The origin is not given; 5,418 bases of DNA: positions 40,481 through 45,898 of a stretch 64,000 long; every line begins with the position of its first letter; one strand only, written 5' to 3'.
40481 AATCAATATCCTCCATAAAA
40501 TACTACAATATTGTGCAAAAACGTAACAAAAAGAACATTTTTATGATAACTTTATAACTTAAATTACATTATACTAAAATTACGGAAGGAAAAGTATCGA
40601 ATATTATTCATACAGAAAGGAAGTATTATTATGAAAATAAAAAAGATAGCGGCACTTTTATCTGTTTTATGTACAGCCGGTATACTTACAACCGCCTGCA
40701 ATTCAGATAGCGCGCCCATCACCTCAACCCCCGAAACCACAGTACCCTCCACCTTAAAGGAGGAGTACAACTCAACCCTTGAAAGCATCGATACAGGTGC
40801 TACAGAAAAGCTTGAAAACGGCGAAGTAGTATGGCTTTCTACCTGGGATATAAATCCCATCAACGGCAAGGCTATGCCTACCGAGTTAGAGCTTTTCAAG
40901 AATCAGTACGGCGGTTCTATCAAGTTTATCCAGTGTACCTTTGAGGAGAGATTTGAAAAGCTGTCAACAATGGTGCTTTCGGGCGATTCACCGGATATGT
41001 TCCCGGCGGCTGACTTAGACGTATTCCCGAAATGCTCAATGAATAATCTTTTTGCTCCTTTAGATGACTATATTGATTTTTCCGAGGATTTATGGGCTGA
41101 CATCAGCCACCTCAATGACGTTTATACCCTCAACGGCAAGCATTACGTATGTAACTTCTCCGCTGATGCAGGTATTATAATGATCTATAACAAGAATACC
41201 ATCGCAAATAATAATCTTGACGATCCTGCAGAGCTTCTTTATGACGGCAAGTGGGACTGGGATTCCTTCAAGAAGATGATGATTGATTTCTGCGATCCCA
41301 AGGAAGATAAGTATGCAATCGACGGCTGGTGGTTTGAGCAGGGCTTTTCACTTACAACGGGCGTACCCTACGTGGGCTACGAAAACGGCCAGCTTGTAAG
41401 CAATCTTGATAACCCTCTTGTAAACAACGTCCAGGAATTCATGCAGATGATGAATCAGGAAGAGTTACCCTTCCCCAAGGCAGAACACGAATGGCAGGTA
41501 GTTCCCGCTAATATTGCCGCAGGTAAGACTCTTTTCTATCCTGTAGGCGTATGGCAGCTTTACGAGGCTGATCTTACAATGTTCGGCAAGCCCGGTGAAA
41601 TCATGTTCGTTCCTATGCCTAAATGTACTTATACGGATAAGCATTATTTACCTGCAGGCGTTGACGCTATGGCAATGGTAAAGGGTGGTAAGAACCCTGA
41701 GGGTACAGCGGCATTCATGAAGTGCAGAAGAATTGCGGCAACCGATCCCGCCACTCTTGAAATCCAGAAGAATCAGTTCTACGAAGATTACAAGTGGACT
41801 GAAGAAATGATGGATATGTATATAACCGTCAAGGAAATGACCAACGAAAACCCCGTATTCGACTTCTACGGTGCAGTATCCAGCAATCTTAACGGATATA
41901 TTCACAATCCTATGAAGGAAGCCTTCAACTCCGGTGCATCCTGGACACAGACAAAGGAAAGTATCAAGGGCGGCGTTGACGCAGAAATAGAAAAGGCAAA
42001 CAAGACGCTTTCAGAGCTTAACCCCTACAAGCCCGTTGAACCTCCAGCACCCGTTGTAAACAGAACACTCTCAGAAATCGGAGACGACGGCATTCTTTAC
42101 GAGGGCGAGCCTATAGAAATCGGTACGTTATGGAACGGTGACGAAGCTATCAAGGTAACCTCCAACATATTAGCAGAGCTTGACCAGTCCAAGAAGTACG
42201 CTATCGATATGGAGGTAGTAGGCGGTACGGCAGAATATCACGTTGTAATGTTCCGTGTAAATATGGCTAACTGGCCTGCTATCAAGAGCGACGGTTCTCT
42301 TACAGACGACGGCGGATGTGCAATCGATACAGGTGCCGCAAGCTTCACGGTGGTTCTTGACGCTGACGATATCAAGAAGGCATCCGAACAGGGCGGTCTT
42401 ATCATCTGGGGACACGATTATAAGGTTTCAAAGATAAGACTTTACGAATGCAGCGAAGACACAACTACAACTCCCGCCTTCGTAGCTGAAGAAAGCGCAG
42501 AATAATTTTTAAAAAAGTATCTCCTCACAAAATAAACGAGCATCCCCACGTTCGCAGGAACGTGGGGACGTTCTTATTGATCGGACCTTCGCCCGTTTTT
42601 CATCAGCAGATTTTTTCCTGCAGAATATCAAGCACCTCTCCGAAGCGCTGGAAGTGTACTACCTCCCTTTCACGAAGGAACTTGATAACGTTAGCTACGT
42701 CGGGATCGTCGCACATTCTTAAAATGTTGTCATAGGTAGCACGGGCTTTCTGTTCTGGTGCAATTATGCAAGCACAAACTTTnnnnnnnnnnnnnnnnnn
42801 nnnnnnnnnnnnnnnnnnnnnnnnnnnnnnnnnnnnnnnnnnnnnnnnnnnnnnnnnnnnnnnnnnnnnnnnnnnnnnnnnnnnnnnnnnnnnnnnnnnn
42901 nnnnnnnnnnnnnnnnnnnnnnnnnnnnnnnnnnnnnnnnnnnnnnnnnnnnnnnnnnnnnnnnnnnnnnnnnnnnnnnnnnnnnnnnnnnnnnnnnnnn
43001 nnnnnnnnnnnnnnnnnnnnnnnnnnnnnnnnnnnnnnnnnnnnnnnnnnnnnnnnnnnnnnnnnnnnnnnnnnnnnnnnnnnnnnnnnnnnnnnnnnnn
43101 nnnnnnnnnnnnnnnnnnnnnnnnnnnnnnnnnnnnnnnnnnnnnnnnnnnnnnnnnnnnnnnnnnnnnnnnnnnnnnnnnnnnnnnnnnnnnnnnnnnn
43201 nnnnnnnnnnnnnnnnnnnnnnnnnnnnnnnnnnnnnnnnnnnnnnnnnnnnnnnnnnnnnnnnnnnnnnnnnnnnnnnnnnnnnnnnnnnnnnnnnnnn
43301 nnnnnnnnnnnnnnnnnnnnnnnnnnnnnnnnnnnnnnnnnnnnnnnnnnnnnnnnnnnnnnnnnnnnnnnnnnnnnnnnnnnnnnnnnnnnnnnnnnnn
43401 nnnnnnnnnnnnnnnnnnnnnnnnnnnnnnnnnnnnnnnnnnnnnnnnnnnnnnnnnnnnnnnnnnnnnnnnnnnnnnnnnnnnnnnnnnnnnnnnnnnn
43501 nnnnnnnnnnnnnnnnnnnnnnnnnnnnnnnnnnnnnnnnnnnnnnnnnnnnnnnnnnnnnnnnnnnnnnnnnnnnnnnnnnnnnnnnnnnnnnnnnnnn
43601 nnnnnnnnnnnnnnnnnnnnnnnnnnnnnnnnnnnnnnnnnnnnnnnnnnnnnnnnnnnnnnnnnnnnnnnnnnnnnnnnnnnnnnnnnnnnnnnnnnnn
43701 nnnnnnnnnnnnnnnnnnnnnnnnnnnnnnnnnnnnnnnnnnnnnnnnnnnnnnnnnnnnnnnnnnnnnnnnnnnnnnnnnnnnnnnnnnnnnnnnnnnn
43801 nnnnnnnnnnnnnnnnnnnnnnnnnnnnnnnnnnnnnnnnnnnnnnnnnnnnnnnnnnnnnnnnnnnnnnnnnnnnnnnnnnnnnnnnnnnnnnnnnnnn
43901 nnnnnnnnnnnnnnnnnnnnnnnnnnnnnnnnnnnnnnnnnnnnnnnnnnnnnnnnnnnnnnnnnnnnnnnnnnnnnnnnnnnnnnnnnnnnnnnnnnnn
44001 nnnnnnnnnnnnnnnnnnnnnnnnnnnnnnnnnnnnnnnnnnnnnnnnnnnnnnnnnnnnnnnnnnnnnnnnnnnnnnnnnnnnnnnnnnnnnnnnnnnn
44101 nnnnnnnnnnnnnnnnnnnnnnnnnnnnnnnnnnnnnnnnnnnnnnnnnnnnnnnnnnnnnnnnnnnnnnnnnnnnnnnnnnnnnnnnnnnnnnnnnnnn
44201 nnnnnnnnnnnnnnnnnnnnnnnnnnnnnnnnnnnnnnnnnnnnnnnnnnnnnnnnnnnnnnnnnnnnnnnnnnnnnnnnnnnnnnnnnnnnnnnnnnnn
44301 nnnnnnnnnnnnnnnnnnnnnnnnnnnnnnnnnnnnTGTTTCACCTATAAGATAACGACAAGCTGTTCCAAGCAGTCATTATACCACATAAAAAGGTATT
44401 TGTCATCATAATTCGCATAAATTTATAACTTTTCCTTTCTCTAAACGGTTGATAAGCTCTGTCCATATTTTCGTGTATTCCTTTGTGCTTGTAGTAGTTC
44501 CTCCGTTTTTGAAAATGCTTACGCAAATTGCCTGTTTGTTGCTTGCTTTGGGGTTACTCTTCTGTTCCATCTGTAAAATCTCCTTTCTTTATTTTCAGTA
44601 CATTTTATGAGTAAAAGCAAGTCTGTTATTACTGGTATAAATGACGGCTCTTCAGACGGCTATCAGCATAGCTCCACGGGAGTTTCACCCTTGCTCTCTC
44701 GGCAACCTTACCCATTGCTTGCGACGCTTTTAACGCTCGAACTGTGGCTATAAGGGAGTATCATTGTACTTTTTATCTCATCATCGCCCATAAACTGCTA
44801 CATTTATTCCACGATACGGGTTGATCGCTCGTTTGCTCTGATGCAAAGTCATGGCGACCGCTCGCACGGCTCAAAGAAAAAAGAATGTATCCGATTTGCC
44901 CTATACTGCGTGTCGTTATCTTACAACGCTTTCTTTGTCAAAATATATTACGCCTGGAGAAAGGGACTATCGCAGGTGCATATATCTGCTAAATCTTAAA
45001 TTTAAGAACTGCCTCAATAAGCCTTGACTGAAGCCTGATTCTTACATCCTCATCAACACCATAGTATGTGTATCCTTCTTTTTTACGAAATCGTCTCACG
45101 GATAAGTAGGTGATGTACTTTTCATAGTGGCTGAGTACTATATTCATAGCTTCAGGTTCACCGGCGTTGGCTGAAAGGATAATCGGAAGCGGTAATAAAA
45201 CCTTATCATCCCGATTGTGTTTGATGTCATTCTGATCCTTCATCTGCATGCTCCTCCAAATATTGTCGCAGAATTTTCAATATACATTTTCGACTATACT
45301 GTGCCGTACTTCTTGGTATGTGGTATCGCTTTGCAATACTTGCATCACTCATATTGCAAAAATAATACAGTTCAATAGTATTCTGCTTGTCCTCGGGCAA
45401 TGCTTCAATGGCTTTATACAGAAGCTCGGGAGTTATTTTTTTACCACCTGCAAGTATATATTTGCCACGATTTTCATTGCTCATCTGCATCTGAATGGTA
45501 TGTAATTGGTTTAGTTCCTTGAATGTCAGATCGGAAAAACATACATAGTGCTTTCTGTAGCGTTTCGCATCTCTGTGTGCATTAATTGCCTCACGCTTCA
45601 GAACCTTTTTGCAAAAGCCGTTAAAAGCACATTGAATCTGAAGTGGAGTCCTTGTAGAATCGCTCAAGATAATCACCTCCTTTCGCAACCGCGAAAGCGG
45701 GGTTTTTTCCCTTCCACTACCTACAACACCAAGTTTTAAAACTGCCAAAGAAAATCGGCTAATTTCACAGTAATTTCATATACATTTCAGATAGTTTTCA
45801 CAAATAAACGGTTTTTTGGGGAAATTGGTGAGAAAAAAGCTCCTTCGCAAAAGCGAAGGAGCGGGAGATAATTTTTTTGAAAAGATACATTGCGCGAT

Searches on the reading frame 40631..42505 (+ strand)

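Call 45: search_protein_families(library=pfam, proteins=[window:40631-42505:+], max_evalue=0.001)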
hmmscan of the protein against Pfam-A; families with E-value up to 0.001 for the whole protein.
window:40631-42505:+ (624 aa): 2 families
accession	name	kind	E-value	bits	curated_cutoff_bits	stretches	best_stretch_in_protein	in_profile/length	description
PF01547.30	SBP_bac_1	-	1.1e-16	62.1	26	1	85-364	13-298/307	Bacterial extracellular solute-binding protein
PF13416.11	SBP_bac_8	-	4.5e-14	53.3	27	1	89-365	6-242/279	Bacterial extracellular solute-binding protein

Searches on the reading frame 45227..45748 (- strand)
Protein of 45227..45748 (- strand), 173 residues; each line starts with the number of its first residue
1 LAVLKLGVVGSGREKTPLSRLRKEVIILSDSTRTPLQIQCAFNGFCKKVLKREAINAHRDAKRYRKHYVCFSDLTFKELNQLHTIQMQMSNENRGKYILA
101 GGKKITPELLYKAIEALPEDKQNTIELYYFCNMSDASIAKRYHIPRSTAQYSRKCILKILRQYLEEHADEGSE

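Call 45: search_protein_families(library=pfam, proteins=[window:45227-45748:-], max_evalue=0.001)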
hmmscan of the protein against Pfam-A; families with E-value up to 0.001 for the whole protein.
window:45227-45748:- (173 aa): 2 families
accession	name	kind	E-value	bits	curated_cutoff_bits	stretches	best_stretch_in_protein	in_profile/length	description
PF08281.18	Sigma70_r4_2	-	4.8e-06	26.5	25.7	1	109-150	3-44/54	Sigma-70, region 4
PF04545.22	Sigma70_r4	-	7.5e-05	22.6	24.1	1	113-148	1-36/50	Sigma-70, region 4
